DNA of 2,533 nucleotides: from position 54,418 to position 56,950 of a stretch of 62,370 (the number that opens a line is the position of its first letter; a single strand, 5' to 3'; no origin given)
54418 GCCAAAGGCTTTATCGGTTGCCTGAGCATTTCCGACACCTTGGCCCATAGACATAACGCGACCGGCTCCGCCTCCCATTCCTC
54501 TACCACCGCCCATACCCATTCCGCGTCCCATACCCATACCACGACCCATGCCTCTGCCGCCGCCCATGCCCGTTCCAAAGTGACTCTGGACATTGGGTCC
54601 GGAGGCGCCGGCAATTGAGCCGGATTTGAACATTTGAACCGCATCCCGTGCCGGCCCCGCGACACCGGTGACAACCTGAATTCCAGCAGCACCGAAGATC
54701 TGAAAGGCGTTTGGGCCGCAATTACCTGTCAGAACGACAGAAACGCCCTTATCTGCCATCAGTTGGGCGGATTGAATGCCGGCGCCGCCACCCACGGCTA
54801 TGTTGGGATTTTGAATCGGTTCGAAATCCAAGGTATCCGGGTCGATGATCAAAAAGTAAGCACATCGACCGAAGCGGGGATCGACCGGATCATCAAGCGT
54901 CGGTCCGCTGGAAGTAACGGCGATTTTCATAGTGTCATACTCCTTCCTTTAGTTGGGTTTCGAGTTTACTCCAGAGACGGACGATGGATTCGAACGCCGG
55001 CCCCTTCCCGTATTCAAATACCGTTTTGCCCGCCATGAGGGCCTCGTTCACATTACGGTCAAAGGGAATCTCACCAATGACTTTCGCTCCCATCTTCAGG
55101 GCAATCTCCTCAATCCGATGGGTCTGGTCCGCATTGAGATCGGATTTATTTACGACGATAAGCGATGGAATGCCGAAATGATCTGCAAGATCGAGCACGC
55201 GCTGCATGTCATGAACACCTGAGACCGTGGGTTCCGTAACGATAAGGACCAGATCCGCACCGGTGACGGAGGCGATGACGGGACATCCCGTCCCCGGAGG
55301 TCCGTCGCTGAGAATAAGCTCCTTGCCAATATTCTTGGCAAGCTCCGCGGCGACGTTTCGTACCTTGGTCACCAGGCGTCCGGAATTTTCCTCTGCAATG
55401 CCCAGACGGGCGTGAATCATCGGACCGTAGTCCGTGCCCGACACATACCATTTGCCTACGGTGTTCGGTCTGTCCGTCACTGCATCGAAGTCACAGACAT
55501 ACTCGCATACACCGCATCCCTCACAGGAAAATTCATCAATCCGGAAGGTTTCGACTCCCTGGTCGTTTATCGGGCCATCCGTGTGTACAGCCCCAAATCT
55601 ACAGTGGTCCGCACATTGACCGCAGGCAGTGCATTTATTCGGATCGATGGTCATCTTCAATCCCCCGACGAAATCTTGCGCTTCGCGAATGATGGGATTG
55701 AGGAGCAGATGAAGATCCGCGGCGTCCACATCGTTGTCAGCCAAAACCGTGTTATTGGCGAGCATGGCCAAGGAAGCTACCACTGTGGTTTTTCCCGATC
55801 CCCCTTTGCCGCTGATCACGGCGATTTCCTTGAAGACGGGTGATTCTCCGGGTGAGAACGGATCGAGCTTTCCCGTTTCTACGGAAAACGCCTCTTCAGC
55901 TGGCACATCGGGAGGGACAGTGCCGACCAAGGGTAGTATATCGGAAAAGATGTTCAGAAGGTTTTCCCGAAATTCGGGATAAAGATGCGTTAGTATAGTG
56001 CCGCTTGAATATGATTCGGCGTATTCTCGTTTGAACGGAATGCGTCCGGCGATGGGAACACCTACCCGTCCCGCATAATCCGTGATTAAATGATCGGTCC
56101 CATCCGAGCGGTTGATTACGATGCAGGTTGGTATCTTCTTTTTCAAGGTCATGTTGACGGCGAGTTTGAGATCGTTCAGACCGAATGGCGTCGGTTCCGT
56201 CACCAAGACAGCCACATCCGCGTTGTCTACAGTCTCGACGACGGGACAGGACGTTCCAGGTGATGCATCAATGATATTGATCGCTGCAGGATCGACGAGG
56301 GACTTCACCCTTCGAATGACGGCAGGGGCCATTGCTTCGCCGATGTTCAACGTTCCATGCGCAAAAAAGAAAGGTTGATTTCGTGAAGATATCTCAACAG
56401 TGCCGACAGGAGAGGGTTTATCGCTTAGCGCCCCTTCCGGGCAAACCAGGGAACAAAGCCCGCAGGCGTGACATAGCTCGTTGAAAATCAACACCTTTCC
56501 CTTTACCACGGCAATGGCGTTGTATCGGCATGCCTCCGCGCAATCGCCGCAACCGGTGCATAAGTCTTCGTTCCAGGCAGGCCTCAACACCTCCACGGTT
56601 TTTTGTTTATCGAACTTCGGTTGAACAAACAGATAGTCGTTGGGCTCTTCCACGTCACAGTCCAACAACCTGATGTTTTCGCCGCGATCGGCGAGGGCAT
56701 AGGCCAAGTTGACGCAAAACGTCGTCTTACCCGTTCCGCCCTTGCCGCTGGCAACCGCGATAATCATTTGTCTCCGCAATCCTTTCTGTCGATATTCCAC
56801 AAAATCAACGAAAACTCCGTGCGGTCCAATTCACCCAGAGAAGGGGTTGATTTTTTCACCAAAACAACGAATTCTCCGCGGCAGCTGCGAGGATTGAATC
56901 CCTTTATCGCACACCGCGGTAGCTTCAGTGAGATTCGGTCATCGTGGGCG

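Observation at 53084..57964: Uncharacterised gene cluster in which four of six proteins carry Arg/Gly-repeat tails (DUF5320 x2, MinD-ferredoxin ATPase, NifX-like, His-motif membrane protein, ferredoxin)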

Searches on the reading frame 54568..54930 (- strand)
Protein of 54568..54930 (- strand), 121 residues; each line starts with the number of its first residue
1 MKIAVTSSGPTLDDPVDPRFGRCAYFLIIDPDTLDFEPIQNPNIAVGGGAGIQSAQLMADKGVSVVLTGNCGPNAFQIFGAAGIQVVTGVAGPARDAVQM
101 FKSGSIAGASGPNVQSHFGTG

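Call 40: search_solved_structures(query=window:54568-54930:-, max_evalue=0.01, show_alignments=2)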
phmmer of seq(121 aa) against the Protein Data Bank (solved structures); distinct sequences matched with E-value up to 0.01: 6.
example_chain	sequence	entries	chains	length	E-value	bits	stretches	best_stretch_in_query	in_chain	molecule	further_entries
2wfb_A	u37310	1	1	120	5e-24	87.9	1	2-113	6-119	PUTATIVE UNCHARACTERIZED PROTEIN ORP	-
1eo1_A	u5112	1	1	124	3.9e-19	72.1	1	1-112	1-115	HYPOTHETICAL PROTEIN MTH1175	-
1rdu_A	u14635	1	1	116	4e-14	56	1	2-106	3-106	conserved hypothetical protein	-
2yx6_A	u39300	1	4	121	6.5e-09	39.1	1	12-106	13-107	Hypothetical protein PH0822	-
1t3v_A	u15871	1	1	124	8.4e-07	32.3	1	8-108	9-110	conserved hypothetical protein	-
1o13_A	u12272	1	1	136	1.2e-06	31.9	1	8-108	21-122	probable NifB protein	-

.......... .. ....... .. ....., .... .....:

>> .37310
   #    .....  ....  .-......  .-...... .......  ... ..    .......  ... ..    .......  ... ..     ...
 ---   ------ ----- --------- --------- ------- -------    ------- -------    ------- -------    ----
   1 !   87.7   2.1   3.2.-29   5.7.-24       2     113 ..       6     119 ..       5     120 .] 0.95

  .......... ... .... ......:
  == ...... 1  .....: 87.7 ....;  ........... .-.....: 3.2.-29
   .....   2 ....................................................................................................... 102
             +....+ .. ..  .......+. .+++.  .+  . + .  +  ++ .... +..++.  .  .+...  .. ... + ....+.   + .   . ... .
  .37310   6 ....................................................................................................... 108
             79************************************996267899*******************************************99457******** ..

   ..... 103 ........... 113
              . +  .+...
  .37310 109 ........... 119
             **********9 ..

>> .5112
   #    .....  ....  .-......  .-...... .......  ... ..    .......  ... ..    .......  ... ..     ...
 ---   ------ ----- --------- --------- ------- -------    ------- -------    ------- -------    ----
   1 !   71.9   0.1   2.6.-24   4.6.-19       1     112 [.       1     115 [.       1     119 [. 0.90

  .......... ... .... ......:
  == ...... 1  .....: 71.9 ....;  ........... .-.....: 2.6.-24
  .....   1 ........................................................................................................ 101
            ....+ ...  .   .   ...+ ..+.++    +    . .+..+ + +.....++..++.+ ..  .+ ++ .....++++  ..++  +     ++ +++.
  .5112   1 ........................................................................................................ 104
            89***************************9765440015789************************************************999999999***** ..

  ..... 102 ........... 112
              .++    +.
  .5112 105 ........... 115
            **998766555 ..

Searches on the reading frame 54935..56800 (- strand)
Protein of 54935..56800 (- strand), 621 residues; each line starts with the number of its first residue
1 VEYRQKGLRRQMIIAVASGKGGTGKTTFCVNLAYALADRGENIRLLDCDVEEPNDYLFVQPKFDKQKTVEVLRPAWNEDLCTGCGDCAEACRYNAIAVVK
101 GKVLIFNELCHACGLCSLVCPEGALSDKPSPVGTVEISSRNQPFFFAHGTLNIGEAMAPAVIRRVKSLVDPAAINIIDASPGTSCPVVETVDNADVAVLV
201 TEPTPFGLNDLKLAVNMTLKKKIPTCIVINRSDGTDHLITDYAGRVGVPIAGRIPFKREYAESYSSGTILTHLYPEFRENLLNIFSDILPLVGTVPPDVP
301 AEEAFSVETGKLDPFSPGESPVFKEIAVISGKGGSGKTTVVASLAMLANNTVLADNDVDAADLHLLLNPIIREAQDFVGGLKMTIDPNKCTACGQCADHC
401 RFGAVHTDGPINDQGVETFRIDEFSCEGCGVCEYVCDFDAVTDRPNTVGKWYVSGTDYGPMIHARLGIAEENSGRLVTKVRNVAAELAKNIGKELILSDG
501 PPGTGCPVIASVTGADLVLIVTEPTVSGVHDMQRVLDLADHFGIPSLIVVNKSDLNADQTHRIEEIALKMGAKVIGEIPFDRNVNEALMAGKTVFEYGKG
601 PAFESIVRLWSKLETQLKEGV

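Call 3: search_protein_families(library=pfam, proteins=[window:54935-56800:-], max_evalue=0.01)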
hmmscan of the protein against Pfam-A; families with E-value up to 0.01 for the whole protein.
window:54935-56800:- (621 aa): 41 families (the best 25 are shown)
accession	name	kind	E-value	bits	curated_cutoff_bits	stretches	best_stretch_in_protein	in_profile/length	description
PF01656.29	CbiA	-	2.9e-33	114.9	25.4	2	14-267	1-122/125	CobQ/CobB/MinD/ParA nucleotide binding domain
PF10609.15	ParA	-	3.9e-29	102.2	27.1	3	12-54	4-46/246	NUBPL iron-transfer P-loop NTPase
PF00037.32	Fer4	-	7.7e-25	86.1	21.1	4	75-96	2-23/24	4Fe-4S binding domain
PF12837.12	Fer4_6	-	2.8e-19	68.5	25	3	74-96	2-24/24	4Fe-4S binding domain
PF12838.12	Fer4_7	-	2.9e-17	63.3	27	2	389-440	1-52/52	4Fe-4S dicluster domain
PF13614.12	AAA_31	-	2.2e-16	60.7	27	1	13-51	3-41/177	AAA domain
PF14697.11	Fer4_21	-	6.3e-13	49.1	35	2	77-122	4-54/59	4Fe-4S dicluster domain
PF12797.12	Fer4_2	-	1.6e-12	46.9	24.5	2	73-92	2-21/22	4Fe-4S binding domain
PF13237.11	Fer4_10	-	1.3e-11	44.6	25.5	2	77-121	5-53/53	4Fe-4S dicluster domain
PF00142.24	Fer4_NifH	-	1.4e-11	44.8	25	1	18-55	6-43/271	4Fe-4S iron sulfur cluster binding proteins, NifH/frxC family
PF13187.11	Fer4_9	-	6.7e-11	42.5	27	1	81-124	2-51/52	4Fe-4S dicluster domain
PF02374.21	ArsA_ATPase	-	8.1e-08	32.3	24.3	1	16-49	5-38/305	Anion-transporting ATPase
PF13481.12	AAA_25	-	1.7e-07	31.5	27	1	6-45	27-65/195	AAA domain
PF25199.1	nSTAND_NTPase5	-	2.8e-07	30.9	34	1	9-54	38-84/145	Novel STAND NTPase 5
PF13484.11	Fer4_16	-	1.2e-06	29.6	30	0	110-129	2-22/66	4Fe-4S double cluster binding domain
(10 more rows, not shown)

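Call 4: search_protein_families(library=ncbifam, proteins=[window:54935-56800:-], max_evalue=0.01)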
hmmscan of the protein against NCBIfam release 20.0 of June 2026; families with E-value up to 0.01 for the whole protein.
window:54935-56800:- (621 aa): 107 families (the best 25 are shown)
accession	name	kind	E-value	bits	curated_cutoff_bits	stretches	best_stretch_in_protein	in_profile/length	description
TIGR01969.1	minD_arch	subfamily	3.3e-34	118.2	201.75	3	478-615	96-232/251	cell division ATPase MinD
NF041546.1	ParA_partition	equivalog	1.1e-32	113.2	180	4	13-50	1-38/203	ParA family partition ATPase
NF041136.1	MrpORP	equivalog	1.6e-27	96.7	450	3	13-54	7-48/365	iron-sulfur cluster carrier protein MrpORP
TIGR01968.1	minD_bact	equivalog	4.4e-24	85.2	212.9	3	479-607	100-233/261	septum site-determining protein MinD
NF040770.1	hetero_SS_HdrA2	exception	4e-18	64.9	1100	2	69-126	567-624/777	CoB-CoM heterodisulfide reductase HdrA2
TIGR03371.1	cellulose_yhjQ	equivalog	2.7e-17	63.1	157.85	2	13-51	3-41/246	cellulose biosynthesis protein BcsQ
TIGR03815.1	CpaE_hom_Actino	equivalog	5.4e-15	55.4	154.45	1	7-49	107-149/340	septum site-determining protein Ssd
NF042909.1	FMH_DH_FwdF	exception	1.3e-14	54.1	375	2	374-442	125-196/336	tungsten-dependent formylmethanofuran dehydrogenase subunit FwdF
NF008079.0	PRK10818.1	equivalog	2.4e-14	53.3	508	2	12-52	3-43/270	septum site-determining protein MinD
TIGR02700.1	flavo_MJ0208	hypoth_equivalog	3.7e-14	52.6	251.35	2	77-127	146-196/234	dihydromethanopterin reductase (acceptor)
TIGR02179.1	PorD_KorD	subfamily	2.1e-13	50.2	60.05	2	70-126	16-73/78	2-oxoacid:acceptor oxidoreductase, delta subunit, pyruvate/2-ketoisovalerate family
NF041891.1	hdrA_Methbact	equivalog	2.3e-13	49.3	1300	2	384-452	568-629/762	ferredoxin:CoB-CoM heterodisulfide reductase subunit HdrA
NF058577.1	FdxA_fam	equivalog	3.4e-13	49.5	65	2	79-124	7-52/52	4Fe-4S ferredoxin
TIGR04105.1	FeFe_hydrog_B1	subfamily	3.7e-13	48.9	450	2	79-131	111-165/462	monomeric [FeFe] hydrogenase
NF043069.1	T4HPD_activ_SAM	equivalog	4.7e-12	45.9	425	2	76-124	48-96/299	trans-4-hydroxy-L-proline dehydratase activase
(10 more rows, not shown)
